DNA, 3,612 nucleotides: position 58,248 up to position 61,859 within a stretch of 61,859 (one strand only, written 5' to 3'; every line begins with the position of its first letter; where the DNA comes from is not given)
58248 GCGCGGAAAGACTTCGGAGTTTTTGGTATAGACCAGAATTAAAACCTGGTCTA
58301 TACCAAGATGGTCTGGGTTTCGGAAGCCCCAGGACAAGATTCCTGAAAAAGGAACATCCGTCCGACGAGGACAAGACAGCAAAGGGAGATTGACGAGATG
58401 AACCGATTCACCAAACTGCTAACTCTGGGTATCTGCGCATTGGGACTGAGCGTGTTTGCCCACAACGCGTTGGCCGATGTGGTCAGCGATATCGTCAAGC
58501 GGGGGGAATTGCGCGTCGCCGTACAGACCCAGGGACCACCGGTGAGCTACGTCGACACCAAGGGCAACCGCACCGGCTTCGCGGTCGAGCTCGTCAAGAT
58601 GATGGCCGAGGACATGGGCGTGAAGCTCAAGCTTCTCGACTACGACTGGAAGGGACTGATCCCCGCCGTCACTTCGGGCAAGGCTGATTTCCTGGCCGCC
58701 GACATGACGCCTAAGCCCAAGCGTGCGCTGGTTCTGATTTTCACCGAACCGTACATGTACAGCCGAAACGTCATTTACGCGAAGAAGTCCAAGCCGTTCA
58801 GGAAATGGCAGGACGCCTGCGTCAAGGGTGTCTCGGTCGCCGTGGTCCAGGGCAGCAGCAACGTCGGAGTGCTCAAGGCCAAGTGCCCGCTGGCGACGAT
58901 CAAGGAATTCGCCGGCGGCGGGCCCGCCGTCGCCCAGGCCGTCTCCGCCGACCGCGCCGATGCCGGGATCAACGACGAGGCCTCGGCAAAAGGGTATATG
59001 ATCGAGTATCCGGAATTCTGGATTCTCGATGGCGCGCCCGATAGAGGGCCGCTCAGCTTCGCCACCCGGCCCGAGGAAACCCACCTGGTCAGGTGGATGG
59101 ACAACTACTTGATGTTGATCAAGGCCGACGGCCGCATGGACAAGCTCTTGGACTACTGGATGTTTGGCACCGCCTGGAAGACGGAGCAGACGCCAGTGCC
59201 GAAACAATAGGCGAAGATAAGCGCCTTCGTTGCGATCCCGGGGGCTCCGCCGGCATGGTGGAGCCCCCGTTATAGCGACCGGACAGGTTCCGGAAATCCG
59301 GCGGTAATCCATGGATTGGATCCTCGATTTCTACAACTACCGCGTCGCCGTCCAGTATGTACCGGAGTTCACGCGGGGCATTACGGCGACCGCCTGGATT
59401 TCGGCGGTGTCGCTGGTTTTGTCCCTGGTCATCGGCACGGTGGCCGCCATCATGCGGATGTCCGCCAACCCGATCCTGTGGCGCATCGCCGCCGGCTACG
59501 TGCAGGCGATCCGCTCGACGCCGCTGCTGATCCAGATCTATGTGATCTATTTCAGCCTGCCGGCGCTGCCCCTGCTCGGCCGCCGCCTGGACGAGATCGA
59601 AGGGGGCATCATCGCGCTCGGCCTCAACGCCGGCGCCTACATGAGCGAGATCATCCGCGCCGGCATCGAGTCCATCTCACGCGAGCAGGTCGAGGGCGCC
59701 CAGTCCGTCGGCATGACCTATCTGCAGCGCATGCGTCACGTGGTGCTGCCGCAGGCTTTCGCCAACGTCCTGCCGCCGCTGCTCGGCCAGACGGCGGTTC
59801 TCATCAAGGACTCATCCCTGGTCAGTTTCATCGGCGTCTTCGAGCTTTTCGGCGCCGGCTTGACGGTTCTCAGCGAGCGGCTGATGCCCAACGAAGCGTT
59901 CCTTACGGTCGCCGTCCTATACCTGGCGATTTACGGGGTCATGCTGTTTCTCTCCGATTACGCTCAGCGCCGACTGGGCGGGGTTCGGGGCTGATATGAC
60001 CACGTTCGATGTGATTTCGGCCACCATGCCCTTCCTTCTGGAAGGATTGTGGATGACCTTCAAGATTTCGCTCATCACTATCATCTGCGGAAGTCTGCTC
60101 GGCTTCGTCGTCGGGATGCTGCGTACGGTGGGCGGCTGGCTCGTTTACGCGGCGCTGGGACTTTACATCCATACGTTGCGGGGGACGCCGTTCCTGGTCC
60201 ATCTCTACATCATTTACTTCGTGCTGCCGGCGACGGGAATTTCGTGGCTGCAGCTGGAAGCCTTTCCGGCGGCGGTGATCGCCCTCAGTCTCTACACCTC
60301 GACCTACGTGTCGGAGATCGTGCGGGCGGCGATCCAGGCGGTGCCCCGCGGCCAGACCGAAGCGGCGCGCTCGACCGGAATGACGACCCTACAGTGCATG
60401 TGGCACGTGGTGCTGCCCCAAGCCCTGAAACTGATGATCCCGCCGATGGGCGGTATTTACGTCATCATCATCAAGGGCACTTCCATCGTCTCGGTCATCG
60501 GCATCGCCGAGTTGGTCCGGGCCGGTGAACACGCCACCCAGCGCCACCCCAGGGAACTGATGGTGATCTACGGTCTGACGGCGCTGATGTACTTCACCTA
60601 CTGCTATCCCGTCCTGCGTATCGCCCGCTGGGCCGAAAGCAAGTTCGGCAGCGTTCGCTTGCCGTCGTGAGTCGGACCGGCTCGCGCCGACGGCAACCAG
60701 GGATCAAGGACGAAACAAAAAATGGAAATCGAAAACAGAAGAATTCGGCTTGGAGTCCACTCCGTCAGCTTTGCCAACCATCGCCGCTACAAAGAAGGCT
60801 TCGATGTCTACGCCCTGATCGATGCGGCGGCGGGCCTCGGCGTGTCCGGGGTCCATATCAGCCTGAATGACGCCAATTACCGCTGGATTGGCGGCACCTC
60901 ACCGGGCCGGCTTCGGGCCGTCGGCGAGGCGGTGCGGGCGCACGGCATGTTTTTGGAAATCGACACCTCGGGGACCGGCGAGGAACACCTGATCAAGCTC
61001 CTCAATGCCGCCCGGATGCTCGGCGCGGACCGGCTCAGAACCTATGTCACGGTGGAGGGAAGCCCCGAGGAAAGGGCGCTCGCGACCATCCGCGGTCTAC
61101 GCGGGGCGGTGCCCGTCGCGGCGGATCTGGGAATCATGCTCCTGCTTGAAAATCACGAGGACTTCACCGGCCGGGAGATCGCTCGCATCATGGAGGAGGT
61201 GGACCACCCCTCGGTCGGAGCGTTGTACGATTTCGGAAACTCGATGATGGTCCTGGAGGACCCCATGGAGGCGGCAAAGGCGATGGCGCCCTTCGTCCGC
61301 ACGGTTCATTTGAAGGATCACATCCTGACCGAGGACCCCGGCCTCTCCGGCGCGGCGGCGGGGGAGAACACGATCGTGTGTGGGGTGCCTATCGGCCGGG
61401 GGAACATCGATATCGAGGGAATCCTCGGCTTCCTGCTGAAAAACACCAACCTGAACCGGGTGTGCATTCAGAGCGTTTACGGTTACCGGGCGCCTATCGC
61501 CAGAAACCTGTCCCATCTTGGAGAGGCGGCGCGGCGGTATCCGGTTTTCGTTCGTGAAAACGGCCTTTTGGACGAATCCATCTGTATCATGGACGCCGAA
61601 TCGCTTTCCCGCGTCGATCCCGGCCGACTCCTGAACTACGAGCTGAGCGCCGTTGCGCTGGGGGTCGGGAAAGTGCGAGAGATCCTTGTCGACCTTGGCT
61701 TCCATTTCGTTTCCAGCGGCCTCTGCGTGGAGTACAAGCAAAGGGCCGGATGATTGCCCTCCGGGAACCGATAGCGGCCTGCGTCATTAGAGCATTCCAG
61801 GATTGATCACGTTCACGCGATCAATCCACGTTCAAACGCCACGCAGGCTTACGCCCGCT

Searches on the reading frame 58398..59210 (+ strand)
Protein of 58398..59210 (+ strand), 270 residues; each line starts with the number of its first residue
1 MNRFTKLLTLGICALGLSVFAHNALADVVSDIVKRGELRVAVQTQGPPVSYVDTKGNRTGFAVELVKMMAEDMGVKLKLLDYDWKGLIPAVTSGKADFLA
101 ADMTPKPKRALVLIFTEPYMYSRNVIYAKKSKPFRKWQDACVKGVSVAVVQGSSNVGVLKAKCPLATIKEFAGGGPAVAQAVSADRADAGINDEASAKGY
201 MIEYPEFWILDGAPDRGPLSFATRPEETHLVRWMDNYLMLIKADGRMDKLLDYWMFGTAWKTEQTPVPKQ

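Call 56: search_protein_families(library=pfam, proteins=[window:58398-59210:+], max_evalue=0.001)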
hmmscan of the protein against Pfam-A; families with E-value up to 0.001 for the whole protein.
window:58398-59210:+ (270 aa): 2 families
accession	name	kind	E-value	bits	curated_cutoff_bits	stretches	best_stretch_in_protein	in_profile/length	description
PF00497.25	SBP_bac_3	-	1.3e-31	109.6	26.4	1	38-255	1-130/132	Bacterial extracellular solute-binding proteins, family 3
PF10613.14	Lig_chan-Glu_bd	-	6.2e-08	33.2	30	1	57-130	41-113/115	Ligated ion channel L-glutamate- and glycine-binding site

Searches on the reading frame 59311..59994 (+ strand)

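Call 56: search_protein_families(library=pfam, proteins=[window:59311-59994:+], max_evalue=0.001)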
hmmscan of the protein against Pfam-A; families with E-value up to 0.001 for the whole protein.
window:59311-59994:+ (227 aa): 1 family
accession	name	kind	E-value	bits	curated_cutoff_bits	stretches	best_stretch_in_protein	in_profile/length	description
PF00528.27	BPD_transp_1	-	1.1e-20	74.6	26.4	1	39-222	2-182/184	Binding-protein-dependent transport system inner membrane component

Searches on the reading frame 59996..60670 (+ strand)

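Call 56: search_protein_families(library=pfam, proteins=[window:59996-60670:+], max_evalue=0.001)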
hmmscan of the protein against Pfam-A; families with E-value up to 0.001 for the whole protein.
window:59996-60670:+ (224 aa): 1 family
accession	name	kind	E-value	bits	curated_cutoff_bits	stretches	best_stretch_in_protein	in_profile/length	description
PF00528.27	BPD_transp_1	-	3.1e-21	76.4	26.4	1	32-212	1-177/184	Binding-protein-dependent transport system inner membrane component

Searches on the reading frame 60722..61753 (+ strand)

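Call 56: search_protein_families(library=pfam, proteins=[window:60722-61753:+], max_evalue=0.001)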
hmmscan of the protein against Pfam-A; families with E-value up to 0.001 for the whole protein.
window:60722-61753:+ (343 aa): 1 family
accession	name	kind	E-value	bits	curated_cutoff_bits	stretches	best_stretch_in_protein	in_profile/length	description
PF01261.30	AP_endonuc_2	-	5.2e-19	69.4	31.1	1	88-240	68-218/249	Xylose isomerase-like TIM barrel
